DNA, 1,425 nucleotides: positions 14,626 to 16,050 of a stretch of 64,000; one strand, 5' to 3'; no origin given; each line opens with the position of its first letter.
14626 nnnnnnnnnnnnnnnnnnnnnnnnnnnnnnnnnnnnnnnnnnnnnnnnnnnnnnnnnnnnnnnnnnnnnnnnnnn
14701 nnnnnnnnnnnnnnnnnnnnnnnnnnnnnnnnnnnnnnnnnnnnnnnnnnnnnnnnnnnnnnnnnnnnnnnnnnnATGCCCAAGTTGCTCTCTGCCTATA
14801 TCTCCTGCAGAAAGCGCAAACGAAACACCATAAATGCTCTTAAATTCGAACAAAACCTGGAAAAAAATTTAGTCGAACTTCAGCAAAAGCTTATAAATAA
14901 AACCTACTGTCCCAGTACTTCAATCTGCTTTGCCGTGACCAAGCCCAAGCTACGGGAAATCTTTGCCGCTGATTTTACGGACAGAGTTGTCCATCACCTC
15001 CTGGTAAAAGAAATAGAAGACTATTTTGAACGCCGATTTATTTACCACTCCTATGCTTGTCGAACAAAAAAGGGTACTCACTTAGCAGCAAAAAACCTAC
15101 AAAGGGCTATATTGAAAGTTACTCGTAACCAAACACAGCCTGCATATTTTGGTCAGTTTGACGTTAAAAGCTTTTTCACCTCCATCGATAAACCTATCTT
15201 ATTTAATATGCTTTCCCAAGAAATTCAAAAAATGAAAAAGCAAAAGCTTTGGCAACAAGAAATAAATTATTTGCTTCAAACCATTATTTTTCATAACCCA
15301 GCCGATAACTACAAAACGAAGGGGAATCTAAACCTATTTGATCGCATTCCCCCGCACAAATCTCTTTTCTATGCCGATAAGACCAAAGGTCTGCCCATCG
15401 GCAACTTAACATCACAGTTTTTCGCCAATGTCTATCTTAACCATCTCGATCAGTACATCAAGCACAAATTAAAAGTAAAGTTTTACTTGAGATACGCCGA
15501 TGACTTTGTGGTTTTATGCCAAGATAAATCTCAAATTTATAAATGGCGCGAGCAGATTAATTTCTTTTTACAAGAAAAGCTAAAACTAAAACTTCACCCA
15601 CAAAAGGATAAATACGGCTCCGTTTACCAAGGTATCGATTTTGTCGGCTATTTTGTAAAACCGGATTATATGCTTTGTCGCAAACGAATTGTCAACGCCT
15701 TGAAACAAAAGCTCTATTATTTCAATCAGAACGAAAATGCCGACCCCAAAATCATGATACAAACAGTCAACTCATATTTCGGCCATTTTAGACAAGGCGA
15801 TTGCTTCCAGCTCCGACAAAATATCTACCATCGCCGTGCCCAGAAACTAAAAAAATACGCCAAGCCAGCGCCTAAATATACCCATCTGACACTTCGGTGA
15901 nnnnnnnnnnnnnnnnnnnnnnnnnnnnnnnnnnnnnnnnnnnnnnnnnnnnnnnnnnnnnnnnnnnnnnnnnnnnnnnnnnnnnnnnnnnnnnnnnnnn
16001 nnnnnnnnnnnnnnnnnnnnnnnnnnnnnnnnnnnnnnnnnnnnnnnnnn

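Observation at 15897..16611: TR is inverted relative to RT-avd and abuts the avd stop codon, so the template RNA must be antisense to the RT operon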

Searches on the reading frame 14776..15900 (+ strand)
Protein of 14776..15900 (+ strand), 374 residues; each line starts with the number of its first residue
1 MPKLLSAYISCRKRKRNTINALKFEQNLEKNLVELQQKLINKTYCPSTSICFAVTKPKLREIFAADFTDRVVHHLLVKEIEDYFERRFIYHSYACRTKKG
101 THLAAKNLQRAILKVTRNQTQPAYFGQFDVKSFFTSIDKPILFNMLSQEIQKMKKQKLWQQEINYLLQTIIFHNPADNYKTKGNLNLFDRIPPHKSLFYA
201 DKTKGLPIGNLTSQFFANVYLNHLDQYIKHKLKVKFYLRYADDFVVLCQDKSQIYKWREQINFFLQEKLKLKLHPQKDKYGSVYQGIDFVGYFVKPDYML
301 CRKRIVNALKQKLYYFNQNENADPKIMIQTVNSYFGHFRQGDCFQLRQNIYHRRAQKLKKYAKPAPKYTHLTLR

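Call 6: search_protein_families(library=pfam, proteins=[window:14776-15900:+], max_evalue=0.01)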
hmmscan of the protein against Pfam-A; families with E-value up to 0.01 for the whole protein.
window:14776-15900:+ (374 aa): 1 family
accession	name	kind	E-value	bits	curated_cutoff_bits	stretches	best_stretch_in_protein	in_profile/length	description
PF00078.32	RVT_1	-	2.2e-17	63.9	29.6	1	58-292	8-203/205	Reverse transcriptase (RNA-dependent DNA polymerase)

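Call 14: find_related_loci(query=window:14776-15897:+, collection=genome_contigs, flank=6000)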
Query window:14776-15897:+ (374 aa) in genome_contigs; peptide patterns used: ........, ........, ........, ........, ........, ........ (x = any residue, [..] = any of these).
145 stretches matched a pattern; 2 encode a relative of the query (tblastn E <= 1e-3); 2 distinct loci.
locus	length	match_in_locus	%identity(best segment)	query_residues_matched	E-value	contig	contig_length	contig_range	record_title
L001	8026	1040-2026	38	4-350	5e-60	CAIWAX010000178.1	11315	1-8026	MAG: uncultured Anaerolineae bacterium isolate Umea3p4_bin-0630 genome assembly, contig: bin-0630:178/496, whole genome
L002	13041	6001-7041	38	1-336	2e-69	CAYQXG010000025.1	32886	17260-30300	MAG TPA_asm: uncultured Sangeribacter sp. isolate SRP199465_co2_262 genome assembly, contig: NODE_3242_length_32886_cov_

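Call 15: find_homologous_proteins(query=window:14776-15897:+, max_evalue=1e-20)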
Query window:14776-15897:+ (374 aa): 7602 proteins with E <= 1e-20 among 8000 candidates; the best 120 are listed.
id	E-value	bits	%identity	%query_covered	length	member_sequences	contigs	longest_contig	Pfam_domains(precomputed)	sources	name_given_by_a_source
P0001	2.3e-251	851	100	100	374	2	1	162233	PF00078.33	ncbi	-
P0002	1.0e-228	777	90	100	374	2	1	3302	PF00078.33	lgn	-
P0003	4.7e-146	505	60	97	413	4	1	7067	PF00078.33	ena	-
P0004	3.8e-142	492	59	97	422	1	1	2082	PF00078.33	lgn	-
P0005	3.1e-136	473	59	97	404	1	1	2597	PF00078.33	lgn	-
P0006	3.5e-133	463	57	97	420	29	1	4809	PF00078.33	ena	-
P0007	2.1e-132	460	55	97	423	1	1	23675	PF00078.33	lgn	-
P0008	3.1e-132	459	55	97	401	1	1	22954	PF00078.33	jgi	jgi:RNA-directed DNA polymerase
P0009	7.6e-132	458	55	100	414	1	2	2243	PF00078.33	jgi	jgi:RNA-directed DNA polymerase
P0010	1.5e-131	457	56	97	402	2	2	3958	PF00078.33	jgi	-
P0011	5.5e-131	455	56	97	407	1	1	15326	PF00078.33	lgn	-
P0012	7.9e-131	455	56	99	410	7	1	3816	PF00078.33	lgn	-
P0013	9.7e-131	454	55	100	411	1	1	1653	PF00078.33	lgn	-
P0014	5.7e-130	452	56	97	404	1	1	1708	PF00078.33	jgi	jgi:hypothetical protein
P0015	7.6e-130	452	56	97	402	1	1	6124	PF00078.33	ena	-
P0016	7.5e-129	448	56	97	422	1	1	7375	PF00078.33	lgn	-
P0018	4.7e-128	446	58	89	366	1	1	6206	PF00078.33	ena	-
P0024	2.9e-126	440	55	97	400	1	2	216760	PF00078.33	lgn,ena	-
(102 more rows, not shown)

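Call 17: find_encoding_contigs(protein=P0002, flank=10000, max_places=3)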
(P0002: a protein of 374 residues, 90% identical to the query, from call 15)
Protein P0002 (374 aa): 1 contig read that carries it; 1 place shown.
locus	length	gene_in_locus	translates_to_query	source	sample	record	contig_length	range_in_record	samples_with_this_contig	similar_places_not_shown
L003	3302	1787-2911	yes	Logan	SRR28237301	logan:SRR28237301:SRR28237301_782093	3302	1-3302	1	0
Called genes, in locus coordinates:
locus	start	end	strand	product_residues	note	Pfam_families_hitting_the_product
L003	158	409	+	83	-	-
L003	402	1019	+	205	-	PF08843:AbiEii (faint)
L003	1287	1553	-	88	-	-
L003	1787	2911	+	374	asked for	PF00078:RVT_1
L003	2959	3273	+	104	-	PF22296:bAvd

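Call 18: find_related_loci(query=A2, collection=metagenome_contigs, flank=5000)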
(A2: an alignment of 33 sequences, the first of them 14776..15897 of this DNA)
Query A2 (374 aa) in metagenome_contigs; peptide patterns used: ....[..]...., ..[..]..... (x = any residue, [..] = any of these).
600 stretches matched a pattern (row limit reached: there are more); 575 encode a relative of the query (tblastn E <= 1e-3); the best 80 are kept; 80 distinct loci.
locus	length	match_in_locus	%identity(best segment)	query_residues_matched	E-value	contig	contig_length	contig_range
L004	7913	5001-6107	55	1-370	6e-137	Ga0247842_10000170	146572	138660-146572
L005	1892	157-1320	55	4-373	4e-147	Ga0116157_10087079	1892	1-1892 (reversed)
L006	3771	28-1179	54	1-370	2e-131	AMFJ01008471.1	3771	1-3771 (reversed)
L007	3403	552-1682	53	1-373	2e-131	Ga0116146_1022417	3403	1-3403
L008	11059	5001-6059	50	4-365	6e-115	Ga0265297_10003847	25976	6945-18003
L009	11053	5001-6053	51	4-358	9e-113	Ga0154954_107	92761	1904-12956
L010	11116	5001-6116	49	4-367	2e-112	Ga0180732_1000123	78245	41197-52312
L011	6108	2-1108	48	7-374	2e-112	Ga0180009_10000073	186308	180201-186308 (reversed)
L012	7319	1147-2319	47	3-374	2e-112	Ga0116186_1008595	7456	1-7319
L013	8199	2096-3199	48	3-367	5e-109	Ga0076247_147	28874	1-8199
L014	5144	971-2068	47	1-360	8e-109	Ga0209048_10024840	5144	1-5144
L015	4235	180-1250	53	4-364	3e-109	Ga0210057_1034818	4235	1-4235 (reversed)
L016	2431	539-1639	46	4-368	4e-113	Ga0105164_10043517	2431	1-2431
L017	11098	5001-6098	47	6-355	2e-106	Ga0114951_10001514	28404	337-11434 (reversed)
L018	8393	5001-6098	49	1-357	9e-106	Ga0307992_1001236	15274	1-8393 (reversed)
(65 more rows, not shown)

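Call 24: find_encoding_contigs(protein=P0003, flank=5000, max_places=2)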
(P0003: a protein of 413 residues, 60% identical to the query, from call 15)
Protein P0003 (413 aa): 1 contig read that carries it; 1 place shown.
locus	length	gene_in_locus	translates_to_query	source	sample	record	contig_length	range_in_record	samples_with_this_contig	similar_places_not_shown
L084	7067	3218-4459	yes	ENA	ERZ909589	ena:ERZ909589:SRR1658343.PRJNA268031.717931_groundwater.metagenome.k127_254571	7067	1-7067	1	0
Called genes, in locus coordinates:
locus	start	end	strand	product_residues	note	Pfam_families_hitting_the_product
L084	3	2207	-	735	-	?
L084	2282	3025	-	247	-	PF02498:Bro-N (weak)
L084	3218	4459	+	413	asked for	PF00078:RVT_1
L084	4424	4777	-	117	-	PF05635:23S_rRNA_IVP (weak), PF22296:bAvd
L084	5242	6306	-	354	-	PF07603:Lcl_C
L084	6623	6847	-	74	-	PF02075:RuvC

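Call 25: find_encoding_contigs(protein=P0007, flank=5000, max_places=2)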
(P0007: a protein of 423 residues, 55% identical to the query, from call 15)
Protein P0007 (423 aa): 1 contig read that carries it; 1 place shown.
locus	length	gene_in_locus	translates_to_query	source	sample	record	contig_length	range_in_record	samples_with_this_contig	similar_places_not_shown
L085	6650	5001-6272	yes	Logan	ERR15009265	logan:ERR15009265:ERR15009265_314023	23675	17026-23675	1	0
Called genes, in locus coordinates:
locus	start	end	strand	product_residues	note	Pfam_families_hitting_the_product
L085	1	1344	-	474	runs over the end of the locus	PF00587:tRNA-synt_2b, PF03129:HGTP_anticodon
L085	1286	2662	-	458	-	-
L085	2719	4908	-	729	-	PF19077:Big_13 (weak), PF16656:Pur_ac_phosph_N (weak)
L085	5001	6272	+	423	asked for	PF00078:RVT_1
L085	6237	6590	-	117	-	PF22296:bAvd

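Call 26: find_encoding_contigs(protein=P0008, flank=5000, max_places=2)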
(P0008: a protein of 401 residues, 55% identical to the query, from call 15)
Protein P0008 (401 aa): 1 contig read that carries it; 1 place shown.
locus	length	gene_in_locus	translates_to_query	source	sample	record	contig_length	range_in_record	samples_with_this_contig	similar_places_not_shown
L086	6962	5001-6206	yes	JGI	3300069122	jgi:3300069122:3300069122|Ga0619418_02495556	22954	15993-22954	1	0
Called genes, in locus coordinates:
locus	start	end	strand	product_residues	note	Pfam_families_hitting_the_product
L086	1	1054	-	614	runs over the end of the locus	PF12704:MacB_PCD, PF02687:FtsX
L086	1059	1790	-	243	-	PF02463:SMC_N (faint), PF00005:ABC_tran, PF13304:AAA_21 (faint)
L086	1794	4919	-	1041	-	PF25059:FN3_DSCAM-DSCAML_C (faint), PF00041:fn3 (faint), PF16656:Pur_ac_phosph_N, PF23376:Fn3_VIN3 (faint), PF16656:Pur_ac_phosph_N (weak)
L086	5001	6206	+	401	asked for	PF00078:RVT_1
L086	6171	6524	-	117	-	PF22296:bAvd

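Call 27: find_encoding_contigs(protein=P0011, flank=5000, max_places=2)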
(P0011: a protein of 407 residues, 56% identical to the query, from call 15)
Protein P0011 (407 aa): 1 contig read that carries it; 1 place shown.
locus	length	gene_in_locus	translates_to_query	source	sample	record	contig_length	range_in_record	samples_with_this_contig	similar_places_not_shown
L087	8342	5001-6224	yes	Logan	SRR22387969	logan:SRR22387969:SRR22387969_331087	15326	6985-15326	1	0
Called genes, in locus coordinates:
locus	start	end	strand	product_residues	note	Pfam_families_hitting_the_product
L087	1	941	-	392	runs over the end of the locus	PF13173:AAA_14, PF13635:DUF4143, PF08279:HTH_11 (weak)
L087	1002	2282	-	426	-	PF01590:GAF (weak), PF13185:GAF_2 (weak), PF00512:HisKA, PF02518:HATPase_c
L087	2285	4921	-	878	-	PF12245:Big_3_2 (faint), PF19077:Big_13 (weak), PF16656:Pur_ac_phosph_N (weak)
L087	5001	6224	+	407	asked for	PF00078:RVT_1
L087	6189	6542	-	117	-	PF22296:bAvd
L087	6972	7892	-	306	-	PF07603:Lcl_C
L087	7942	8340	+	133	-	?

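Call 59: list_cluster_members(proteins=[P0001])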
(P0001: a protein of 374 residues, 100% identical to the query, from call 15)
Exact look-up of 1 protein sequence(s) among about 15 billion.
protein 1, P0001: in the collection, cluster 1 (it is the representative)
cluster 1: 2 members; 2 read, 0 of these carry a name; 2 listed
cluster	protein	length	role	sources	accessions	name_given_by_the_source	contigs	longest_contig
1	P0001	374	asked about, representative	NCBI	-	-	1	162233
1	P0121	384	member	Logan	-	-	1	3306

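Call 67: find_encoding_contigs(protein=P0006, flank=4000, max_places=1)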
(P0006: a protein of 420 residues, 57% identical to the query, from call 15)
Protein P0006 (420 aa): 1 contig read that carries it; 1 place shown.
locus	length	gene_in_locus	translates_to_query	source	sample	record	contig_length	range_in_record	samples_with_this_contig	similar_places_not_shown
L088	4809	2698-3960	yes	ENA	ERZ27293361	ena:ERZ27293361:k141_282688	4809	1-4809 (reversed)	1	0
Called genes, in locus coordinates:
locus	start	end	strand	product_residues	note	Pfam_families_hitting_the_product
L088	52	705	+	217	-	PF05552:MS_channel_1st_1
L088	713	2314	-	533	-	PF00239:Resolvase, PF07508:Recombinase, PF13408:Zn_ribbon_recom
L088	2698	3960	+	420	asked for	PF00078:RVT_1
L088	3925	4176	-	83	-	PF22296:bAvd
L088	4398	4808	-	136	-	?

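Call 68: find_encoding_contigs(protein=P0015, flank=4000, max_places=1)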
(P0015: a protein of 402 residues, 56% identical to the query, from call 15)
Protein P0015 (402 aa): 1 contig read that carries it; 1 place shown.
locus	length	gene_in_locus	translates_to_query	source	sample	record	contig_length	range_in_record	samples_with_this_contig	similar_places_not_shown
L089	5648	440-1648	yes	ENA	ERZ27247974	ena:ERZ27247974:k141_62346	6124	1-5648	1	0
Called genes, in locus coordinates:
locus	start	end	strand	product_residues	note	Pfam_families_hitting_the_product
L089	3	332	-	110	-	?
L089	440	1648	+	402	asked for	PF00078:RVT_1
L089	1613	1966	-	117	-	PF22296:bAvd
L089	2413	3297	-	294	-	PF07603:Lcl_C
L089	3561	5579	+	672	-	PF23914:TPR_CcmH_CycH (weak), PF13432:TPR_16 (weak), PF14559:TPR_19 (weak), PF00515:TPR_1 (weak), PF13414:TPR_11, PF13424:TPR_12 (weak), PF14559:TPR_19 (weak), PF21033:RMD1-3 (weak), +4 more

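Call 69: find_encoding_contigs(protein=P0016, flank=4000, max_places=1)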
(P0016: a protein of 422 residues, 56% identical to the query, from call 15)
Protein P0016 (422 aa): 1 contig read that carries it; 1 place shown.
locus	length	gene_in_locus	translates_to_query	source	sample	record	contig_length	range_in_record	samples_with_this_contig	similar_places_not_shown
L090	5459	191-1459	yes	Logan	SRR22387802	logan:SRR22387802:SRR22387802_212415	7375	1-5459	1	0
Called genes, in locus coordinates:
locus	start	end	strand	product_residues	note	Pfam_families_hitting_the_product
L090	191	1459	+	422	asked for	PF00078:RVT_1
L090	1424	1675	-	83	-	PF22296:bAvd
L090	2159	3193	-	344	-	PF07603:Lcl_C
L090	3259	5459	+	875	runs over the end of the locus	PF00041:fn3 (weak), PF16656:Pur_ac_phosph_N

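Call 70: find_encoding_contigs(protein=P0018, flank=4000, max_places=1)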
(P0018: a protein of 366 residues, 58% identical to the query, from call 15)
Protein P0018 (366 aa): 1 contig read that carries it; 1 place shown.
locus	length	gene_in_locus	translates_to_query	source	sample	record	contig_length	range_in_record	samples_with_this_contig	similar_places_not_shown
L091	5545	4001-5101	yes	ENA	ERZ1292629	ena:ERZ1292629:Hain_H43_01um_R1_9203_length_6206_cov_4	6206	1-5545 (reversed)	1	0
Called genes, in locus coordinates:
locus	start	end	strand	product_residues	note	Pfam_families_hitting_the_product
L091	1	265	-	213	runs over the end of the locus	-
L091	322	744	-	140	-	PF23473:LysM3_LYK4_5 (weak), PF01476:LysM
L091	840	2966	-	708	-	-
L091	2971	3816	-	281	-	PF02498:Bro-N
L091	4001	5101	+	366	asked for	PF00078:RVT_1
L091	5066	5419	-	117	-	PF05635:23S_rRNA_IVP (weak), PF22296:bAvd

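Call 71: find_encoding_contigs(protein=P0024, flank=4000, max_places=1)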
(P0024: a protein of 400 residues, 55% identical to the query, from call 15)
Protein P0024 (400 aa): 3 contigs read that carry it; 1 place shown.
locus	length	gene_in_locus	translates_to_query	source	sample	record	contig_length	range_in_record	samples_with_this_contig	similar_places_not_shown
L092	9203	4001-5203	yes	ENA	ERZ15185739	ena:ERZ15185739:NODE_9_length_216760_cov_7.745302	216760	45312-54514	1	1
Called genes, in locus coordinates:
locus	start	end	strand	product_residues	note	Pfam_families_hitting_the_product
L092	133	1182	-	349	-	-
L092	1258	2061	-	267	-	PF06560:GPI (weak)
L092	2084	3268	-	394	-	PF01594:AI-2E_transport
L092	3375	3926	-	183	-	-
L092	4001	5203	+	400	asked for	PF00078:RVT_1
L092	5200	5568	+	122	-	PF05635:23S_rRNA_IVP, PF22296:bAvd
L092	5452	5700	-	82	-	PF07603:Lcl_C (weak)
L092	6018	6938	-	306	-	PF07603:Lcl_C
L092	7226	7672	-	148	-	PF13560:HTH_31 (weak), PF01381:HTH_3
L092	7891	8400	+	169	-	PF04492:Phage_rep_O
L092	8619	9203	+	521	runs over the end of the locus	PF00239:Resolvase, PF07508:Recombinase, PF13408:Zn_ribbon_recom (weak)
